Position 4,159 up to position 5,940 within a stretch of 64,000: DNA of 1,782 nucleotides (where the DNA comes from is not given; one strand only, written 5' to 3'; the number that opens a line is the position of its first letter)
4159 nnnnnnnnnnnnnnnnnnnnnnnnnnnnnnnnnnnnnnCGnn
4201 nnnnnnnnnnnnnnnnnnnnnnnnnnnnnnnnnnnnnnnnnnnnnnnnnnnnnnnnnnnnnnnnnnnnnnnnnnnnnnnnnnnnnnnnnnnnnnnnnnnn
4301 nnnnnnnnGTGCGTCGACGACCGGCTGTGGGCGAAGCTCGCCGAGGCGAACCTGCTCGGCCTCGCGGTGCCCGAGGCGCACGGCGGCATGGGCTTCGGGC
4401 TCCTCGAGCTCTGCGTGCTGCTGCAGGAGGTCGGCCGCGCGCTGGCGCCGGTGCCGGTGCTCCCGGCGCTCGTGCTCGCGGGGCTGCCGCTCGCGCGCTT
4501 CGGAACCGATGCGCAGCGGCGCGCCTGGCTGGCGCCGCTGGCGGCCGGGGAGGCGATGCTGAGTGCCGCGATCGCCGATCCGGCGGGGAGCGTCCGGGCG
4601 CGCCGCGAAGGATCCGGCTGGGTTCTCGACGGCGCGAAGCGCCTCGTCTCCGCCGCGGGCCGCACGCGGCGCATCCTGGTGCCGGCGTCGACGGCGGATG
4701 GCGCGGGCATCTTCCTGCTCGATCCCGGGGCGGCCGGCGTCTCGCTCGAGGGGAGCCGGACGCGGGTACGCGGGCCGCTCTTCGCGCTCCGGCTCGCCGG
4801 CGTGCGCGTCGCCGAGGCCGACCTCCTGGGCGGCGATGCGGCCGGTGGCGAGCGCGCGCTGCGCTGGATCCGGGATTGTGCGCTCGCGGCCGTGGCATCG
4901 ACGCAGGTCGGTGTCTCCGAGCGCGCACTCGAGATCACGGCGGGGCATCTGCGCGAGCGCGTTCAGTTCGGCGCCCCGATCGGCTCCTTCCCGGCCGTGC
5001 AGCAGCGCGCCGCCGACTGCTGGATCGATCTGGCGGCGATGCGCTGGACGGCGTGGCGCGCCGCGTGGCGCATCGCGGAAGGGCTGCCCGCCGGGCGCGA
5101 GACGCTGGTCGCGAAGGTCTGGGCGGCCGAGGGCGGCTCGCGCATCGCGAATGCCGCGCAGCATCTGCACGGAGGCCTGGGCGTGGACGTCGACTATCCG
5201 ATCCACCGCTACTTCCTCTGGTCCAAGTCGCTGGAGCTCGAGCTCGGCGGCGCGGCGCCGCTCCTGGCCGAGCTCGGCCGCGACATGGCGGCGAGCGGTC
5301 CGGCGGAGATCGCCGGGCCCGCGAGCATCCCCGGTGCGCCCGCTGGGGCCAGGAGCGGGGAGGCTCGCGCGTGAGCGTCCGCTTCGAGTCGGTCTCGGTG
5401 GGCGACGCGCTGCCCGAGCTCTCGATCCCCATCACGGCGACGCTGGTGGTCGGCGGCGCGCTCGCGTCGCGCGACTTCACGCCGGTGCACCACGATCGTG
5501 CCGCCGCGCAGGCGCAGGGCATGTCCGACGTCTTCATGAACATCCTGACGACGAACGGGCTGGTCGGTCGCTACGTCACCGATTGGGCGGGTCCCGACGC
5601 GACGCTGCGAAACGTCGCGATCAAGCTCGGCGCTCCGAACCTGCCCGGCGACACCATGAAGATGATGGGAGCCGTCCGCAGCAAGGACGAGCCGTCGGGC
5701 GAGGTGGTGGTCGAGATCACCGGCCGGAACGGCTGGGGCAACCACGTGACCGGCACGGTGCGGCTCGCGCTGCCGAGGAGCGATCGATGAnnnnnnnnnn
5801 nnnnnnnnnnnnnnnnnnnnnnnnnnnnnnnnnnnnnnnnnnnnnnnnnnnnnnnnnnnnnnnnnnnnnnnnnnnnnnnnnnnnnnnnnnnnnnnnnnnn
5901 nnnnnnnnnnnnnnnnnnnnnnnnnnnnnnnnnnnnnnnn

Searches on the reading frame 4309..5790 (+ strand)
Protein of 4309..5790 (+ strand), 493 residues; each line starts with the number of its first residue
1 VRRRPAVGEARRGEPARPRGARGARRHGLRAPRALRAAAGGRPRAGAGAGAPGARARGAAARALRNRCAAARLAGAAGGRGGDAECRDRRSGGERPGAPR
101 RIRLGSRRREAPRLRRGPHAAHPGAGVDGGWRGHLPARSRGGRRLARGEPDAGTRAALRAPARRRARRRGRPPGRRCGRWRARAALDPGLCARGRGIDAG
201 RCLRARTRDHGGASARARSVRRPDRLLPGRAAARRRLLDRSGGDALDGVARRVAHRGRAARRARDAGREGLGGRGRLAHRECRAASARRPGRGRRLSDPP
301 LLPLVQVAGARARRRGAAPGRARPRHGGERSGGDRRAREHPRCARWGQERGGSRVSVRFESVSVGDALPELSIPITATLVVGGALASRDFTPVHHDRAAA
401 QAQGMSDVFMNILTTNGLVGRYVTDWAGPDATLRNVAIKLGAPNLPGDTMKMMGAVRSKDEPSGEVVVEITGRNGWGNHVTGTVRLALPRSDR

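Call 6: search_protein_families(library=pfam, proteins=[window:4309-5790:+])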
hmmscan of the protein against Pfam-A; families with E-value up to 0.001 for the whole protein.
window:4309-5790:+ (493 aa): 1 family
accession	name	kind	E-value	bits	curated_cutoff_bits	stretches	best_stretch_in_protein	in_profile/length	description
PF01575.25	MaoC_dehydratas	-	3e-07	30.5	27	1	370-469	13-114/123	MaoC like domain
